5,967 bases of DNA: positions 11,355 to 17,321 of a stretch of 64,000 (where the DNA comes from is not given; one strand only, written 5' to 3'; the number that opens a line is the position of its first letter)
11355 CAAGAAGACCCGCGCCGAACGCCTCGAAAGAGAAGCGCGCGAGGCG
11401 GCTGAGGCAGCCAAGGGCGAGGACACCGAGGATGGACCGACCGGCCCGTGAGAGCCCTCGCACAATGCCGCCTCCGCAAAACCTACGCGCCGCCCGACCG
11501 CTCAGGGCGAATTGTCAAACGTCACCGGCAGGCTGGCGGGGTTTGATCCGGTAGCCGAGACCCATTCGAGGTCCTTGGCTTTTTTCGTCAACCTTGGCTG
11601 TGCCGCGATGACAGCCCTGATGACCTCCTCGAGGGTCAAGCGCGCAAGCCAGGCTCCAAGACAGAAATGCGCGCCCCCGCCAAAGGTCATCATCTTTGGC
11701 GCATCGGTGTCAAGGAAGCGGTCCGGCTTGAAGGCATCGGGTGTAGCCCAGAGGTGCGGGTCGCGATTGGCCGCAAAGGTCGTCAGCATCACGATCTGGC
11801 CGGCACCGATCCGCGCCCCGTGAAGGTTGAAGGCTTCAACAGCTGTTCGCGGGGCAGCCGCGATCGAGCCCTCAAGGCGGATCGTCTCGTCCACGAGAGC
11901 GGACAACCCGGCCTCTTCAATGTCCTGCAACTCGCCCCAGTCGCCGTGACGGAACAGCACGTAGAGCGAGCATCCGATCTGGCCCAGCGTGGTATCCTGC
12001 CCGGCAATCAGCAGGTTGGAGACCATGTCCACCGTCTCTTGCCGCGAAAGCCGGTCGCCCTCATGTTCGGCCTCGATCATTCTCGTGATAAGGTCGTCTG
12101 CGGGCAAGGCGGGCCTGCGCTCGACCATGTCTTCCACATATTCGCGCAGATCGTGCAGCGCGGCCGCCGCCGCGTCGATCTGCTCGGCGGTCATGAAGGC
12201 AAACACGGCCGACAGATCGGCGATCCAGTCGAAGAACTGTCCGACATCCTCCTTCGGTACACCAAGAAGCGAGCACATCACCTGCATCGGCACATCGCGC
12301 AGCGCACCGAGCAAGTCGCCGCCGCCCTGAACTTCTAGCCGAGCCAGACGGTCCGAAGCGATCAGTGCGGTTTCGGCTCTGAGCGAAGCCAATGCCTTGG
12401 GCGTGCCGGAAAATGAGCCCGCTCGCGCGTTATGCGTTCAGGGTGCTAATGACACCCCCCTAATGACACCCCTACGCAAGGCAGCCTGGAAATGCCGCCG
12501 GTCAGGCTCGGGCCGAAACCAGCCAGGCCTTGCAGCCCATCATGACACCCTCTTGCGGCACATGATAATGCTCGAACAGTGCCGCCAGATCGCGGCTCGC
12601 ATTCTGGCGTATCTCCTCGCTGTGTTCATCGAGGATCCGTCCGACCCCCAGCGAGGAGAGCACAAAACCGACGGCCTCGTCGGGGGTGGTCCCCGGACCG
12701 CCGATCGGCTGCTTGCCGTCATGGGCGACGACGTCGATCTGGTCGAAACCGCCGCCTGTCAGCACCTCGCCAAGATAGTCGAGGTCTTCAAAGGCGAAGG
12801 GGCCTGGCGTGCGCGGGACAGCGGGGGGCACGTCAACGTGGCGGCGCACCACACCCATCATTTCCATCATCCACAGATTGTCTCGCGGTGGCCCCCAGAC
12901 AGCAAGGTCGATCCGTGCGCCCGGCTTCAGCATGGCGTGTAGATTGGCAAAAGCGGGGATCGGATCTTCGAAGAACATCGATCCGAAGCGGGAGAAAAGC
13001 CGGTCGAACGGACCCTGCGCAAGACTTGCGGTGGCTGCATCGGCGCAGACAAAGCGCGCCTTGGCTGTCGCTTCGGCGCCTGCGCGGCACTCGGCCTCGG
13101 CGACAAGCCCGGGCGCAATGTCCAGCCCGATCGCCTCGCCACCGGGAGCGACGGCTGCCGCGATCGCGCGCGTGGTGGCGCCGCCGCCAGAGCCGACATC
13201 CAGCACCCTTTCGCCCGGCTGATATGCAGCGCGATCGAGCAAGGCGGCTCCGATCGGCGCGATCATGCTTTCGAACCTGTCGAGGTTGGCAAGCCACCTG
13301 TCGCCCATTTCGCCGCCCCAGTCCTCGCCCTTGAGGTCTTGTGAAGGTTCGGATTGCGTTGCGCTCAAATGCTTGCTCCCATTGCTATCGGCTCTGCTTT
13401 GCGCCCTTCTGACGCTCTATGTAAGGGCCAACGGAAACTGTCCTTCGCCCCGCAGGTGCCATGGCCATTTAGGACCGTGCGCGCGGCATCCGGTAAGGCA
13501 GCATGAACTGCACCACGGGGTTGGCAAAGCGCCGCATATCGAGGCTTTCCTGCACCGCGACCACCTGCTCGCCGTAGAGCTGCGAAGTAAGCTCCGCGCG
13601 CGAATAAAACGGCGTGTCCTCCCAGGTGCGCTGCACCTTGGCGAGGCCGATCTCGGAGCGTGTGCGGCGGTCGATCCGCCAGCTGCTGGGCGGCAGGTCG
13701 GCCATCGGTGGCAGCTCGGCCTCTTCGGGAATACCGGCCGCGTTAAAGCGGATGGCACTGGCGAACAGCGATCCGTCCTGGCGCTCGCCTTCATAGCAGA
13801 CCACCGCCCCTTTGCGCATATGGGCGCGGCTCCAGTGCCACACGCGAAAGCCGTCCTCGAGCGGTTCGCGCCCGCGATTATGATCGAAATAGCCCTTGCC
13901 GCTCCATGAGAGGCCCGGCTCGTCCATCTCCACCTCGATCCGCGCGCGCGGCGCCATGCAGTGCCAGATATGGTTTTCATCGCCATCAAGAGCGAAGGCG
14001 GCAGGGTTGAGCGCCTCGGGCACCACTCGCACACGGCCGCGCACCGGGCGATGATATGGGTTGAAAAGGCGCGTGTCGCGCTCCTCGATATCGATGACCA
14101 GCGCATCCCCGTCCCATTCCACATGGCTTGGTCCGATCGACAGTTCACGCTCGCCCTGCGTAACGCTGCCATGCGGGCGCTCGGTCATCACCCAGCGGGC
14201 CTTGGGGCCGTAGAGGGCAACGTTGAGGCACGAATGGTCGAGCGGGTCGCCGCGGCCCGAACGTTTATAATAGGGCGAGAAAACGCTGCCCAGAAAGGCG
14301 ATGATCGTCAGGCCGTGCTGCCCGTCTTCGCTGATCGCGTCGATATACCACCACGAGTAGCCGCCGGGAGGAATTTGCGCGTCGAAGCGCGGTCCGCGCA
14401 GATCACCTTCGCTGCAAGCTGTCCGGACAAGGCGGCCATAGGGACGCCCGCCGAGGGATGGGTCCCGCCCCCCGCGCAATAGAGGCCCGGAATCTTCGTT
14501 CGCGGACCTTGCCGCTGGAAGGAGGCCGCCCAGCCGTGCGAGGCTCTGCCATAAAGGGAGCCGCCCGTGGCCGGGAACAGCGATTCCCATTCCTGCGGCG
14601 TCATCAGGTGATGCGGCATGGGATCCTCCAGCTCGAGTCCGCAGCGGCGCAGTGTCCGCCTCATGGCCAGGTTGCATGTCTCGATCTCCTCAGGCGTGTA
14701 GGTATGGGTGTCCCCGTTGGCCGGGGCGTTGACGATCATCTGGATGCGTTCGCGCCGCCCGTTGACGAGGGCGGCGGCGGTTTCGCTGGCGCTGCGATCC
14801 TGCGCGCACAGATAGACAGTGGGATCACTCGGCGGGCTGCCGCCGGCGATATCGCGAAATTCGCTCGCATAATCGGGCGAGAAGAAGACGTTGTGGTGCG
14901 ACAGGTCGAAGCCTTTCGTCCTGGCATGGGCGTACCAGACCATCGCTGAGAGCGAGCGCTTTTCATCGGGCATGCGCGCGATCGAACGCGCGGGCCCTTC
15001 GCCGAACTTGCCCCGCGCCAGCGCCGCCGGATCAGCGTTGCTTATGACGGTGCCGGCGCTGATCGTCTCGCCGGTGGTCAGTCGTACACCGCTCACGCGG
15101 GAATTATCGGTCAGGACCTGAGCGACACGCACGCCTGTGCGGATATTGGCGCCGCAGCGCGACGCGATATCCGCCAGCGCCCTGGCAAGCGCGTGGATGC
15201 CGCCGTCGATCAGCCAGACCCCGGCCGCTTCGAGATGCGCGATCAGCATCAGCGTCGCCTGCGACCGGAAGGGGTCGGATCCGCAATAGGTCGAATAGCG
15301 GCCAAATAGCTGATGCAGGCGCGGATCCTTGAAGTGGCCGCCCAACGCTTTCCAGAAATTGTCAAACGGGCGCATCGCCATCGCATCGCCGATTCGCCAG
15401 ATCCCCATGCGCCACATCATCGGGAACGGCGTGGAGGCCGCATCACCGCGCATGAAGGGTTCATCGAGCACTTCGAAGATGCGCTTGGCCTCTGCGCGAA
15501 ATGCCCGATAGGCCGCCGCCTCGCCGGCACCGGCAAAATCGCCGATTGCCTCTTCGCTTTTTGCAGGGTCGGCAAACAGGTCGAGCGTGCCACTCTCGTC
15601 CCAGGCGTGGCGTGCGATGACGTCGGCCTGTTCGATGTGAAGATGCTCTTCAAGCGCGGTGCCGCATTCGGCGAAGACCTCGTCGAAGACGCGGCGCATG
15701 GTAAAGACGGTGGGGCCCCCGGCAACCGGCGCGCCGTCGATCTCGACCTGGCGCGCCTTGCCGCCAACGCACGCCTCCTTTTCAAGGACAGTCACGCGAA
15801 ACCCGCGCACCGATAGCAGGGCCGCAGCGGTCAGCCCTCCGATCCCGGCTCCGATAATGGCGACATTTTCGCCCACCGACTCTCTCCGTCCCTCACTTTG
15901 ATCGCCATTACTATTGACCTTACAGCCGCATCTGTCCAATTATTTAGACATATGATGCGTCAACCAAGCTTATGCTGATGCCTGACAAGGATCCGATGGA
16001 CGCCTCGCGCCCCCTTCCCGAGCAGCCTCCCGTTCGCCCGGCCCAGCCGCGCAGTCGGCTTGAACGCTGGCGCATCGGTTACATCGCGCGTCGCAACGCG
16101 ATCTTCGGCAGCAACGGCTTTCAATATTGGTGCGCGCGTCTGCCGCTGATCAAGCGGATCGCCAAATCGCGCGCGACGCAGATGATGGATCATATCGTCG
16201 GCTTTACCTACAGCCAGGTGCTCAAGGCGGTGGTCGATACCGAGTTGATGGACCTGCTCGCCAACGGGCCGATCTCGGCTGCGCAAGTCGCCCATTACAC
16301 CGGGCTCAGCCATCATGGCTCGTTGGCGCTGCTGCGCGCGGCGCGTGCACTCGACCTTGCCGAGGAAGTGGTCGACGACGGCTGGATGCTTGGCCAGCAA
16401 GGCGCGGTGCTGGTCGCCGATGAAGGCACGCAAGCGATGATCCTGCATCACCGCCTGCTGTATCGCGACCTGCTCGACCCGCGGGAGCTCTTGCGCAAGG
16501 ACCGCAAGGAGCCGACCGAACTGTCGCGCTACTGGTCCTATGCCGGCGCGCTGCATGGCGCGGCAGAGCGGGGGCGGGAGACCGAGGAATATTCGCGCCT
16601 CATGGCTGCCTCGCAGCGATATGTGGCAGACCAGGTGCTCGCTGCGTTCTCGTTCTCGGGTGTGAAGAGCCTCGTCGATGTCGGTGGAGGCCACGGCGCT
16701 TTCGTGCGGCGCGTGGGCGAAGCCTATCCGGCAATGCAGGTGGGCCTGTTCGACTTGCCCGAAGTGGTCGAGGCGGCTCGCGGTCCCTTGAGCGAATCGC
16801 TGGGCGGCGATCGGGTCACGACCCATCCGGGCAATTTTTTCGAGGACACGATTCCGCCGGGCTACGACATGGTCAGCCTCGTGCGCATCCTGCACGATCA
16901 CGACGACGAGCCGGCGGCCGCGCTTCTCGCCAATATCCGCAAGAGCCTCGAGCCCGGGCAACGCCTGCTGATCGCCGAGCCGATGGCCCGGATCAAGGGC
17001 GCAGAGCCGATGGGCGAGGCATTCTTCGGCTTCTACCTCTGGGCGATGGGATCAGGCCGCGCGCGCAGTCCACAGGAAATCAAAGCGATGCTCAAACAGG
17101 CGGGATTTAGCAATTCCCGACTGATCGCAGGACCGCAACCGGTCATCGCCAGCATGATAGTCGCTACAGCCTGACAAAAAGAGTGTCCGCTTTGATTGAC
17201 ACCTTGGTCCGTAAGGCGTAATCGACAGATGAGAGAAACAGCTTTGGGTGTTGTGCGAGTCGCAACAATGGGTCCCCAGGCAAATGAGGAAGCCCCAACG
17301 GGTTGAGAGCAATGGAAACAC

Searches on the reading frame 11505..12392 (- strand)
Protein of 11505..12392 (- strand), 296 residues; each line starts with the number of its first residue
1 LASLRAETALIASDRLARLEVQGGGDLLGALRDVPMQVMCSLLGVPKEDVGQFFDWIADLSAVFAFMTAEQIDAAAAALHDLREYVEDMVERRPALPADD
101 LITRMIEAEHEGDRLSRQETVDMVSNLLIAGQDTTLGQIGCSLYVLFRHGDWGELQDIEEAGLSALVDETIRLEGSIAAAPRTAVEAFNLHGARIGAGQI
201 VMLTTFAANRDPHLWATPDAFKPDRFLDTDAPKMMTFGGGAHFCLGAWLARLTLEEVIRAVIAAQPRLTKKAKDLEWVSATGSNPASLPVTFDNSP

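Call 16: search_protein_families(library=ncbifam, proteins=[window:11505-12392:-])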
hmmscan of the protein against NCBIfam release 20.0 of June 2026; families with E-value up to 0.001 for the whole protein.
window:11505-12392:- (296 aa): 10 families
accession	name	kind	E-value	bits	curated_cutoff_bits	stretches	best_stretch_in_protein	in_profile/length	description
TIGR04538.1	P450_cycloAA_1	subfamily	1.6e-29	102.9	500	1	35-264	128-365/395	cytochrome P450, cyclodipeptide synthase-associated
NF041177.1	Cyp119_Thmprot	equivalog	1.5e-26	93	680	1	34-255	124-330/368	cytochrome P450 Cyp119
TIGR04515.1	P450_rel_GT_act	subfamily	2.4e-26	93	343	1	23-277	136-371/386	P450-derived glycosyltransferase activator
NF045816.1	PentlenlactSyn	equivalog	7.4e-24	84.2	700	1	26-277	133-380/396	pentalenolactone synthase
TIGR04458.1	CYP450_TxtE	equivalog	2.7e-19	69.1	500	1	33-270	142-380/403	4-nitrotryptophan synthase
NF041802.1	P450_SolI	exception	3.9e-16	58.5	850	1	84-260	217-390/424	solanimycin biosynthesis cytochrome P450 SolI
NF050147.1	aminopyruv_ApyO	equivalog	5.1e-16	58.4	525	1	72-265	187-393/444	RiPP biosynthesis cytochrome P450 ApyO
NF051859.1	AlbFlvMonOxTrpSyn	equivalog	2.7e-15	55.9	700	2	165-271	322-432/457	bifunctional albaflavenone monooxygenase/terpene synthase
NF045812.1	PentlenOxigase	equivalog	7e-10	38.3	800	1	79-270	198-413/444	pentalenene oxygenase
NF053744.1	FAProxCypCBc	equivalog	8.2e-08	31.2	600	1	177-250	290-369/416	CYP152 family fatty-acid peroxygenase CypC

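Call 47: search_protein_families(library=pfam, max_evalue=0.00001, proteins=[window:11505-12392:-])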
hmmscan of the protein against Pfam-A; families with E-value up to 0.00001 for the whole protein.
window:11505-12392:- (296 aa): 1 family
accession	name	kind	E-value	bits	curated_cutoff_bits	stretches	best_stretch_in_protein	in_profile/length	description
PF00067.27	p450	-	2.1e-25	89.8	22.8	1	163-258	324-425/462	Cytochrome P450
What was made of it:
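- A P450 gene fragment elsewhere in the window (11505-12392) hints at some gene decay (calls 16, 47).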

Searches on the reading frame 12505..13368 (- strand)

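Call 16: search_protein_families(library=ncbifam, proteins=[window:12505-13368:-])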
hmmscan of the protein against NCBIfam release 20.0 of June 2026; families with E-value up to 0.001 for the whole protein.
window:12505-13368:- (288 aa): 24 families
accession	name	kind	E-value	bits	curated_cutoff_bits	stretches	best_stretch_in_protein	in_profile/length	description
TIGR04364.1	methyltran_FxLD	equivalog_domain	2e-11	43.6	320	1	39-126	70-156/394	methyltransferase, FxLD system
NF045667.1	MTase_DVU1556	equivalog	1.5e-10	40.9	155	1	43-153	14-117/213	DVU_1556 family methyltransferase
NF047649.1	MTase_UXPK_star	exception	1.7e-10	40.4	460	1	49-156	75-182/283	methyltransferase/UXPK-star double selenoprotein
NF041537.1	ArsM_AhpD_UU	exception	2.1e-10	39.9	510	1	49-156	74-181/345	arsenite methyltransferase/AhpD domain selenoprotein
TIGR02072.1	BioC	equivalog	2.7e-09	37.2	184.95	1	43-153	23-130/244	malonyl-ACP O-methyltransferase BioC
NF001244.0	PRK00216.1-5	equivalog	1.1e-08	34.6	216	1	46-153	43-151/236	bifunctional demethylmenaquinone methyltransferase/2-methoxy-6-polyprenyl-1,4-benzoquinol methylase UbiE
TIGR01934.1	MenG_MenH_UbiE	subfamily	1.9e-08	33.9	158.35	1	44-154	32-140/223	ubiquinone/menaquinone biosynthesis methyltransferase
NF043040.1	corrin_prot_MT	hypoth_equivalog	2.3e-08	33.8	180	1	47-156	38-148/216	corrinoid protein-associated methyltransferase CpaM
NF008823.0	PRK11873.1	subfamily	3.2e-08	33.4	263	1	47-153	73-179/272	arsenite methyltransferase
NF041536.1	ArsM_DUF2284_UU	exception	6.3e-08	31.4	575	1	50-155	75-180/459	arsenite methyltransferase/DUF2284 domain selenoprotein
NF001790.0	PRK00517.3-3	equivalog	8e-08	32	269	1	49-123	120-194/262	50S ribosomal protein L11 methyltransferase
NF001241.0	PRK00216.1-2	equivalog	2.3e-07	30.7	327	1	47-166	47-158/231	demethylmenaquinone methyltransferase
NF001243.0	PRK00216.1-4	equivalog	6.1e-06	25.7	235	1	48-153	44-149/237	demethylmenaquinone methyltransferase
NF001240.0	PRK00216.1-1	equivalog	1e-05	24.8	378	1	44-153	56-166/251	bifunctional demethylmenaquinone methyltransferase/2-methoxy-6-polyprenyl-1,4-benzoquinol methylase UbiE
TIGR02752.1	MenG_heptapren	equivalog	2.6e-05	23.9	419.85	1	47-153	41-147/231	demethylmenaquinone methyltransferase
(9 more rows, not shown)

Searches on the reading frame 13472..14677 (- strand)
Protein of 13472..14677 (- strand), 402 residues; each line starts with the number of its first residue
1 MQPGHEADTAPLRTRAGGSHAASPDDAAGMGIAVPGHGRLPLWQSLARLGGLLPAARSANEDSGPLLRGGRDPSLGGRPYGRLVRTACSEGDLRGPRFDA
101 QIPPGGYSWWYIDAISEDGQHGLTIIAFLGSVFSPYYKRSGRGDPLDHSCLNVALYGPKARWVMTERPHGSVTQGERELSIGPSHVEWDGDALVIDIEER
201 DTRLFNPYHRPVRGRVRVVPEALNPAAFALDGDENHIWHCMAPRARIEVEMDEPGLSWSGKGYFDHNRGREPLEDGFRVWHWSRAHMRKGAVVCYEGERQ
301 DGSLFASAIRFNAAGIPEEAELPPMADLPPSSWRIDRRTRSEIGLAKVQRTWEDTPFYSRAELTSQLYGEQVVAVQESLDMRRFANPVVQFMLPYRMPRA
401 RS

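Call 16: search_protein_families(library=ncbifam, proteins=[window:13472-14677:-])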
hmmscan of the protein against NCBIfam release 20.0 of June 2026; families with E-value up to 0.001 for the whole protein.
window:13472-14677:- (402 aa): 1 family
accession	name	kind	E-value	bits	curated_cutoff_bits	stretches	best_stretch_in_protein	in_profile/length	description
NF045922.1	CarotHydtaseCrtCRhod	equivalog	1.4e-84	283.8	400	1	125-400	1-274/278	carotenoid 1,2-hydratase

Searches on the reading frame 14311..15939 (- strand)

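Call 16: search_protein_families(library=ncbifam, proteins=[window:14311-15939:-])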
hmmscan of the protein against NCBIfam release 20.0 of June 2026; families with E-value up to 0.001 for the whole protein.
window:14311-15939:- (543 aa): 59 families (the best 25 are shown)
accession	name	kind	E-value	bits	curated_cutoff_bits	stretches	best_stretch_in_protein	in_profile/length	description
NF045637.1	carotdesatCrtDProt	equivalog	2.9e-193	642.8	580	1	26-516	1-485/485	1-hydroxycarotenoid 3,4-desaturase CrtD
TIGR02734.1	crtI_fam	subfamily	9.7e-78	262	238.1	1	27-523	2-498/504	phytoene desaturase family protein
NF042421.1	hydcarot_desat_CrtD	equivalog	1.3e-52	178.9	500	1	26-514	4-484/487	1-hydroxycarotenoid 3,4-desaturase CrtD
NF058655.1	CrtID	equivalog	5.8e-51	173.8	640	1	26-510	1-478/478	bifunctional phytoene desaturase/3,4-desaturase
TIGR02730.1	carot_isom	equivalog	2.4e-18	66.3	586.9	1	26-302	3-282/493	carotenoid isomerase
NF005560.0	PRK07233.1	equivalog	1.7e-14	53.5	252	2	25-71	2-48/435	hypothetical protein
TIGR02733.1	desat_CrtD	equivalog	4.2e-14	52.1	549.7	1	24-62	2-40/492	C-3',4' desaturase CrtD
NF045689.1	BCarotKetCrtO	equivalog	1.9e-13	49.8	1000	1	219-304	211-299/563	beta-carotene ketolase CrtO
NF005313.0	PRK06847.1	subfamily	4.3e-08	32.5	372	1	24-55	5-36/375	hypothetical protein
NF009410.0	PRK12771.1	subfamily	5.8e-08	31.8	516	1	12-61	127-176/566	NAD(P)-binding protein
NF045599.1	bili_reduct_long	exception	1e-07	30.6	750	1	20-67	378-422/641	bilirubin reductase, long form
NF005548.0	PRK07208.1-4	equivalog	1.5e-07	30.4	389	1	24-81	4-62/488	hypothetical protein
NF005545.0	PRK07208.1-1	equivalog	1.5e-07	30.2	451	1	24-73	8-58/504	hypothetical protein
NF005547.0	PRK07208.1-3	equivalog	2.7e-07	29.7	380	1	24-64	5-45/465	hypothetical protein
TIGR03467.1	HpnE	equivalog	4.3e-07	29.6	283.05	1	26-68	1-43/430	hydroxysqualene dehydroxylase HpnE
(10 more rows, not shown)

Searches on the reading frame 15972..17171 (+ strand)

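Call 16: search_protein_families(library=ncbifam, proteins=[window:15972-17171:+])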
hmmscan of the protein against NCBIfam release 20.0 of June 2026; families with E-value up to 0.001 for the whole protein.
window:15972-17171:+ (400 aa): 4 families
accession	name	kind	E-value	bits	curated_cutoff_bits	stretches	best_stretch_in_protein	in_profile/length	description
NF053543.1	FlxJ_fam_MTase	equivalog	6e-16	58.3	560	1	79-339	25-288/352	FlxJ family methyltransferase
TIGR02716.1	C20_methyl_CrtF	equivalog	2.1e-13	50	276.1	1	208-362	127-278/306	bacteriochlorophyllide d C-20 methyltransferase BchU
TIGR04371.1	methyltran_NanM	subfamily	3.5e-05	23.5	44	1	221-284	140-203/273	putative sugar O-methyltransferase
NF045667.1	MTase_DVU1556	equivalog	0.00082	18.9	155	0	220-266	12-58/213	DVU_1556 family methyltransferase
